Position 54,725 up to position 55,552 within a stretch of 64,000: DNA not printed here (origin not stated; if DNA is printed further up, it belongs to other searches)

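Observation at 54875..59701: Array of two small secreted-protein families (4 paralogs of KTC...PCK proteins; 2 tandem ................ proteins)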

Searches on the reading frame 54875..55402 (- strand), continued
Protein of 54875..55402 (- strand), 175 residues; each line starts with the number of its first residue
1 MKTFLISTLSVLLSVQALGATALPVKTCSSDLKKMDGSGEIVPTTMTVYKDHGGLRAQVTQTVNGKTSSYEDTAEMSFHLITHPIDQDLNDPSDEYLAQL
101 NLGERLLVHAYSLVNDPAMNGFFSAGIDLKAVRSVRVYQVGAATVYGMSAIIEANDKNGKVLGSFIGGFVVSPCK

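Call 46: find_encoding_contigs(protein=P0019, flank=6000, max_places=2)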
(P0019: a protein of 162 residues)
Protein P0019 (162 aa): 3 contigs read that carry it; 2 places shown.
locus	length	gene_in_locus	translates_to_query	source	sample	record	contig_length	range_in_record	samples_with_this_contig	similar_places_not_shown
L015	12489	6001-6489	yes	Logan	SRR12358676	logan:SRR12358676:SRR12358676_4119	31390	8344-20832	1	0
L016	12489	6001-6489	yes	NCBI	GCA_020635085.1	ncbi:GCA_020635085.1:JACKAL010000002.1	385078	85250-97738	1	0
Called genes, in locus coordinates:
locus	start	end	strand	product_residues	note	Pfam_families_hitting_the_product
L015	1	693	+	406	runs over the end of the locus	PF13148:DUF3987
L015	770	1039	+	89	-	PF12728:HTH_17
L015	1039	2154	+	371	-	PF22022:Phage_int_M, PF00589:Phage_integrase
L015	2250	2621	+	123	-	PF08780:NTase_sub_bind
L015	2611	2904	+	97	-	PF01909:NTP_transf_2, PF18765:Polbeta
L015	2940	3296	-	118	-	-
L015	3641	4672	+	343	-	-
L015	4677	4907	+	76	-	-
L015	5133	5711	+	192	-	-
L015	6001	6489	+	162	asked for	-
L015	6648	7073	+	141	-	-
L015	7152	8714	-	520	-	PF05569:Peptidase_M56, PF01464:SLT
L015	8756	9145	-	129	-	PF03965:Penicillinase_R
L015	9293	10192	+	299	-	PF01790:LGT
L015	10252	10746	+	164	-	-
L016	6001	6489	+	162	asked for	-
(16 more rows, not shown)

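Call 63: search_protein_families(library=pfam, alignment_id=A4, max_evalue=1)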
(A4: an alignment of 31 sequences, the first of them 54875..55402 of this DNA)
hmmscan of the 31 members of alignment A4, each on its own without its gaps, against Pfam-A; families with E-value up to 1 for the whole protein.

A. member 1, window:54875-55402:- (175 aa): 0 families

B. families by the number of members that match (of 31 scanned): 12 families
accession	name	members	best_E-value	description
PF04728.18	LPP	1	0.0062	Lipoprotein leucine-zipper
PF09084.16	NMT1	1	0.0089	NMT1/THI5 like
PF04681.18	Bys1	1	0.014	Blastomyces yeast-phase-specific protein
PF15870.10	EloA-BP1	1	0.024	ElonginA binding-protein 1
PF02577.19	BFN_dom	1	0.035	Bifunctional nuclease domain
PF06153.16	CdAMP_rec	1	0.057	Cyclic-di-AMP receptor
PF06438.17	HasA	1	0.062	Heme-binding protein A (HasA)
PF24715.1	YxiF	1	0.089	YxiF protein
PF02060.20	ISK_Channel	1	0.092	Slow voltage-gated potassium channel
PF03235.19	GmrSD_N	1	0.1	GmrSD restriction endonuclease, N-terminal domain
PF02763.20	Diphtheria_C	1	0.13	Diphtheria toxin, C domain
PF05171.18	HemS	1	0.19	Haemin-degrading HemS.ChuX domain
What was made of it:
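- On Any described protein family (KxC...PCK paralogs): Across 31 diverse members, 12 different Pfam families are each hit by one member only, all below threshold (call 63).
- No member reaches any Pfam threshold, and no cupredoxin hit is found even at E <= 1 (call 63).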

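Call 65: list_cluster_members(proteins=[P0018, P0020, P0021, P0022, P0023, P0025, P0026, P0027, P0028, P0031])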
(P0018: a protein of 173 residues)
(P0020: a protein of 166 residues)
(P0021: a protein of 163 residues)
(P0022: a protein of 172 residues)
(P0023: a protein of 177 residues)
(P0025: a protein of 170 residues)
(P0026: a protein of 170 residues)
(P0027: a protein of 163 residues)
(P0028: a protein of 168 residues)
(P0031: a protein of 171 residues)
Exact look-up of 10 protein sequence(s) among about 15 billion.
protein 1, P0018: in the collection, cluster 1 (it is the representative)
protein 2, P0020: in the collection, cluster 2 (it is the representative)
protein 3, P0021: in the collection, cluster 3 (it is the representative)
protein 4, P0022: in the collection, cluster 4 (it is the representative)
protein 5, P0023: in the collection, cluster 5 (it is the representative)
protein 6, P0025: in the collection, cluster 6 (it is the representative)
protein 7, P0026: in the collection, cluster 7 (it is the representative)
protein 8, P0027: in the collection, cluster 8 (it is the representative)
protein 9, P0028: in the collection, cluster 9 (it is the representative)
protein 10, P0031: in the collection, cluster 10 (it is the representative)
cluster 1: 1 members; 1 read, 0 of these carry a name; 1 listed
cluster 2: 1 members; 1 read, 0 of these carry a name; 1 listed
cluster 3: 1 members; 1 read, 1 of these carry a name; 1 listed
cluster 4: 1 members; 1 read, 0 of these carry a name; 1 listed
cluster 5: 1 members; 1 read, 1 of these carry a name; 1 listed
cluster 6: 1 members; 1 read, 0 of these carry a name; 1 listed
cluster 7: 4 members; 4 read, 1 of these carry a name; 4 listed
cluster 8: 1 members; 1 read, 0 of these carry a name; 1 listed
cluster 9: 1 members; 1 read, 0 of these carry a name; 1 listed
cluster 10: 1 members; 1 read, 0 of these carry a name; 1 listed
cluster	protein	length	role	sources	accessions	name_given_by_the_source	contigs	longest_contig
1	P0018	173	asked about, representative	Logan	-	-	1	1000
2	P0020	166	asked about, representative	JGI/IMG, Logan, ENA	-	-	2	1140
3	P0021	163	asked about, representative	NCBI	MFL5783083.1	MAG: hypothetical protein ACJ76H_00655 [Bacteriovoracaceae bacterium]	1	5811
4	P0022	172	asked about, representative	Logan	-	-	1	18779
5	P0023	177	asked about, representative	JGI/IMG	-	hypothetical protein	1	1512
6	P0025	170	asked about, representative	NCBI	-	-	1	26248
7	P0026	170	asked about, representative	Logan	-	-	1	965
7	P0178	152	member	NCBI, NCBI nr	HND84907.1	MAG TPA: hypothetical protein PLU50_03830, partial [Pseudobdellovibrionaceae bacterium] | hypothetical protein [Pseudobdellovibrionaceae bacterium]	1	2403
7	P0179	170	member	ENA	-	-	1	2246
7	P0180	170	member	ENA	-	-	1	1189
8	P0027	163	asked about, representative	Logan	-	-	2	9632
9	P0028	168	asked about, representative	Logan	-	-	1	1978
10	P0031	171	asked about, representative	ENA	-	-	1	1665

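Call 77: fold_search(model_id=the predicted structure, library=viral)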
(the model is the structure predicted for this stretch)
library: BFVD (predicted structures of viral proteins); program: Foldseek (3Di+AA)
matches with E <= 10: 642; with E <= 0.001: 0
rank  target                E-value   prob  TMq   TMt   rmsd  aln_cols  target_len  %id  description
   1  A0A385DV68            2.5e-02  0.54  0.20  0.07  11.0       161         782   10  Tail hyaluronidase/tail fiber [Bacteroides phage crAss001]
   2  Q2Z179                3.9e-02  0.97  0.37  0.41  11.9       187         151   13  Uncharacterized protein [Pseudomonas phage EL]
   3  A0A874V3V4            6.4e-02  0.25  0.20  0.07  21.6       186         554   14  (no name in the UniProt tables at hand)
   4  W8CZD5                6.4e-02  0.15  0.19  0.17  18.1       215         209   12  Uncharacterized protein [Erwinia phage PhiEaH1]
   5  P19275                7.1e-02  0.28  0.18  0.09  10.8       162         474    8  Viral protein TPX [Thermoproteus tenax virus 1 (strain VT3)]
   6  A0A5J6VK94            7.1e-02  0.08  0.13  0.09  16.5       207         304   10  Uncharacterized protein [Megaviridae environmental sample]
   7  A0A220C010            9.9e-02  0.09  0.15  0.13  24.3       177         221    8  (no name in the UniProt tables at hand)
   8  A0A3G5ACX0            1.0e-01  0.18  0.20  0.11  15.4       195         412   10  Uncharacterized protein [Satyrvirus sp.]
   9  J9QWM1                1.2e-01  0.09  0.15  0.09  17.0       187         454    9  DNA polymerase processivity factor [Leporid alphaherpesvirus 4]
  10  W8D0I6                1.4e-01  0.84  0.33  0.36  17.5       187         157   11  Uncharacterized protein [Erwinia phage PhiEaH1]
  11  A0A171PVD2            1.4e-01  0.25  0.19  0.26  14.1       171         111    9  MoaF-like domain-containing protein [Heliothis virescens ascovirus 3f]
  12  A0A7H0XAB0            1.6e-01  0.33  0.20  0.10  13.3       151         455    7  (no name in the UniProt tables at hand)
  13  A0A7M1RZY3            1.7e-01  0.28  0.26  0.11  12.7       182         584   12  Uncharacterized protein [uncultured phage cr114_1]
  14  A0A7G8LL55            1.7e-01  0.23  0.23  0.26  13.6       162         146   13  Uncharacterized protein [Gordonia phage JKSyngboy]
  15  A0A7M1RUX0            1.7e-01  0.07  0.12  0.04  16.3       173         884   11  Uncharacterized protein [uncultured phage cr124_1]
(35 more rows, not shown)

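Call 82: find_related_loci(query=A3, collection=metagenome_contigs, flank=6000)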
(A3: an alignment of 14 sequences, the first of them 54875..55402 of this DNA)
Query A3 (175 aa) in metagenome_contigs; peptide patterns used: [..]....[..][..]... (x = any residue, [..] = any of these).
103 stretches matched a pattern; 2 encode a relative of the query (tblastn E <= 1e-3); 2 distinct loci.
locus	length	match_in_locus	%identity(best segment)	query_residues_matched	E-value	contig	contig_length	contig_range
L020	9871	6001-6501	42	1-175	5e-38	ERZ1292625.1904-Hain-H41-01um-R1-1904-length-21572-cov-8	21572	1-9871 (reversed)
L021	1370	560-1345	30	25-175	1e-20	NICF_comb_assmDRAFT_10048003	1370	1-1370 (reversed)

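Call 87: search_dna_similar(query=window:54875-55402:-, collection=plasmids, mode=protein, max_evalue=0.001, max_rows=10)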
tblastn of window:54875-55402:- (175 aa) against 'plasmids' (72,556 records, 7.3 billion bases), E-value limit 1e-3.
No match.

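Call 88: search_dna_similar(query=window:54875-55402:-, collection=phages, mode=protein, max_evalue=0.001, max_rows=10)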
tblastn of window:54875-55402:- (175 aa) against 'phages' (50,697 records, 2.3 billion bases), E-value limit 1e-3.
No match.
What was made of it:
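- Tried and rejected: No tblastn hit for fam1 in 72,556 plasmids or 50,697 phage records (calls 87, 88).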
